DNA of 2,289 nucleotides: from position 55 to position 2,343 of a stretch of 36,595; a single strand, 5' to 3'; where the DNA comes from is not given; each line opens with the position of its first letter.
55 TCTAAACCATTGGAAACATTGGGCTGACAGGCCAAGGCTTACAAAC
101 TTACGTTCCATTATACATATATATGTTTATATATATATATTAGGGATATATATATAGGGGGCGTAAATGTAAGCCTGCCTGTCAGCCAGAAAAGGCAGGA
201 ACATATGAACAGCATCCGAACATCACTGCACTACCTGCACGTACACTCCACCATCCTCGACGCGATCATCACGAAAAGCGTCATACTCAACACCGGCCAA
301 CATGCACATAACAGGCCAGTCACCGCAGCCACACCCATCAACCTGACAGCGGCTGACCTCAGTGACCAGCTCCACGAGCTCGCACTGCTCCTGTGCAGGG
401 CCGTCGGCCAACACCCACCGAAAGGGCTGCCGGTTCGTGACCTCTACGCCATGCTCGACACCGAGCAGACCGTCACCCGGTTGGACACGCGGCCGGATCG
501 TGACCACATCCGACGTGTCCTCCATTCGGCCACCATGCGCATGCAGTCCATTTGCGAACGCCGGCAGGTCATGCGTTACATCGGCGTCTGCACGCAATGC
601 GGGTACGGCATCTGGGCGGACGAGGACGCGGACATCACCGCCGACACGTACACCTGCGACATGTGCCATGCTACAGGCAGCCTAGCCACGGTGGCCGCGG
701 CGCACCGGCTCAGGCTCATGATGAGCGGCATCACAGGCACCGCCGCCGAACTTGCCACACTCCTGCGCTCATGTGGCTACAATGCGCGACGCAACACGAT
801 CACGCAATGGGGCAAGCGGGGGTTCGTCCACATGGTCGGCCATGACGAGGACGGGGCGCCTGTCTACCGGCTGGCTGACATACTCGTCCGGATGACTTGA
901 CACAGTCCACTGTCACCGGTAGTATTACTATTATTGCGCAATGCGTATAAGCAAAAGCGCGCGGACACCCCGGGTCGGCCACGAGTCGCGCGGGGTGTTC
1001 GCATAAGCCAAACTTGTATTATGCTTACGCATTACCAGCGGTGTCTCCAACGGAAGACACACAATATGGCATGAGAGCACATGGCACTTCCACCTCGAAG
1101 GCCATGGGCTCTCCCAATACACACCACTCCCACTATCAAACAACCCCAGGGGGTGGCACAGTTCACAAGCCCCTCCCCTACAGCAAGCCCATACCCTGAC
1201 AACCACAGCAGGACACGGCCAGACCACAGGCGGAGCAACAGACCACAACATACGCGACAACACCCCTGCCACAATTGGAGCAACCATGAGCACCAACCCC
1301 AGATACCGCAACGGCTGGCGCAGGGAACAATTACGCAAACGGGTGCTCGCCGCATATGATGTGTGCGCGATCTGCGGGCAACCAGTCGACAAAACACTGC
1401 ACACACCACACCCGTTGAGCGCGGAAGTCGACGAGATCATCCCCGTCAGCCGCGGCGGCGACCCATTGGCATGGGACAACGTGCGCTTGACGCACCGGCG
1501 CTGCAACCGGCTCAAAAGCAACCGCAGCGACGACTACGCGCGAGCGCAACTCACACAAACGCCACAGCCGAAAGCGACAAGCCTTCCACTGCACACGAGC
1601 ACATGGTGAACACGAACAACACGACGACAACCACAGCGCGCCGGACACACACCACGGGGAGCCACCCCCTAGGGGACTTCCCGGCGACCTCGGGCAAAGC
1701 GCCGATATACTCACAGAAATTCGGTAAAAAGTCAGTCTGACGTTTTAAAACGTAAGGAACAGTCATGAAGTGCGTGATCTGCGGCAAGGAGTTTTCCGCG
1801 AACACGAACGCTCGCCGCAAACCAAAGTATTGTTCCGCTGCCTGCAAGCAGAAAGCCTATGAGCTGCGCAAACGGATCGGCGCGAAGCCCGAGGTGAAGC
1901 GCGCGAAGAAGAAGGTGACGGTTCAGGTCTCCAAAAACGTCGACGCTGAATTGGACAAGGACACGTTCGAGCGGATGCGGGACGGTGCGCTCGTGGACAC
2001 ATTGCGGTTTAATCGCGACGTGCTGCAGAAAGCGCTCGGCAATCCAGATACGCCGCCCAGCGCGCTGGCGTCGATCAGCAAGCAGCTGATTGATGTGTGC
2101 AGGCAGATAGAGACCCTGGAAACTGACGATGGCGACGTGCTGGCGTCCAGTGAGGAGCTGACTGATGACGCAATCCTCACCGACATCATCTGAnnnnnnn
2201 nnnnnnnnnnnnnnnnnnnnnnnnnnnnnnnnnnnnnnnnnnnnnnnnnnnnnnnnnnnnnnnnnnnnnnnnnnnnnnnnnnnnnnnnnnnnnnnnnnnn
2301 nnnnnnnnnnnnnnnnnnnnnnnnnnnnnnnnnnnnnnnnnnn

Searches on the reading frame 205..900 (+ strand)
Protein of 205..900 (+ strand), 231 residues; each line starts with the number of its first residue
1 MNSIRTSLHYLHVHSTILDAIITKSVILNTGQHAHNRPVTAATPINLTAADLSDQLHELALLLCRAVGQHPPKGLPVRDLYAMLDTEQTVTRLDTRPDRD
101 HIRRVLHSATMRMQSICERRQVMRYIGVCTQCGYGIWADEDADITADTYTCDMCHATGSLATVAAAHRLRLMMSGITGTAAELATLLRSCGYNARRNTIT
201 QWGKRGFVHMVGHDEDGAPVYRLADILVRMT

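Call 8: search_protein_families(library=pfam, proteins=[window:205-900:+], max_evalue=0.01)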
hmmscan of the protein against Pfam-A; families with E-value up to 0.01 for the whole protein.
window:205-900:+ (231 aa): 0 families

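Call 18: find_related_loci(query=window:205-900:+, collection=viral_contigs, flank=3000)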
Query window:205-900:+ (231 aa) in viral_contigs; peptide patterns used: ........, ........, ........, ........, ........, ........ (x = any residue, [..] = any of these).
16 stretches matched a pattern, but none encodes a relative of the query by tblastn (E <= 1e-3).

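Call 31: search_protein_families(library=phrogs, proteins=[window:205-900:+], max_evalue=0.001)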
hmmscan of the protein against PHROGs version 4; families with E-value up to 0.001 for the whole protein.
window:205-900:+ (231 aa): 3 families
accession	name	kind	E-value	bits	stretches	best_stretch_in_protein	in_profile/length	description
phrog_908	-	unknown function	3.4e-20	73.4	1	3-227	72-304/361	-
phrog_12885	-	unknown function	1.3e-05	25.8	1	175-229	138-191/203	-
phrog_2474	-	transcription regulation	0.001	20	0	179-226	50-92/118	MerR-like transcriptional regulator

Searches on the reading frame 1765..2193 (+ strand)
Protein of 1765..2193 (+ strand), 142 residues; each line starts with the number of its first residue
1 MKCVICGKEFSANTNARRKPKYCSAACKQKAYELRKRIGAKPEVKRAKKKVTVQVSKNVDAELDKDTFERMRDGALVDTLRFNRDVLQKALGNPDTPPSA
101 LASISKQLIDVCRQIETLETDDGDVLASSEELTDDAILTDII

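Call 53: search_protein_families(library=phrogs, proteins=[window:1765-2193:+], max_evalue=0.01)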
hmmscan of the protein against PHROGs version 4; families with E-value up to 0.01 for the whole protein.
window:1765-2193:+ (142 aa): 8 families
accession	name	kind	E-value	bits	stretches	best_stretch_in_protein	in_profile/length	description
phrog_16925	-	unknown function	4.5e-28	99.3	1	1-135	6-140/151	-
phrog_1459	-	head and packaging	6.9e-07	30.6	1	70-134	29-93/102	terminase small subunit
phrog_1271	-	DNA, RNA and nucleotide metabolism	3.8e-06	27.5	1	2-45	214-248/361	HNH endonuclease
phrog_2862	-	unknown function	8.7e-05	23.8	1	2-60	4-59/118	-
phrog_3339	-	DNA, RNA and nucleotide metabolism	0.0024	18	1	2-57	75-131/536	homing endonuclease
phrog_6975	-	unknown function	0.0025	19.1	1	2-113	15-120/149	-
phrog_10853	-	unknown function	0.0067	17.6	1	5-65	7-62/93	-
phrog_8643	-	DNA, RNA and nucleotide metabolism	0.0089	16.8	0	2-67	3-70/179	DNA polymerase/primase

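Call 54: search_protein_families(library=pfam, proteins=[window:1765-2193:+], max_evalue=0.01)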
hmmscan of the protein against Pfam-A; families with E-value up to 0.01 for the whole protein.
window:1765-2193:+ (142 aa): 0 families
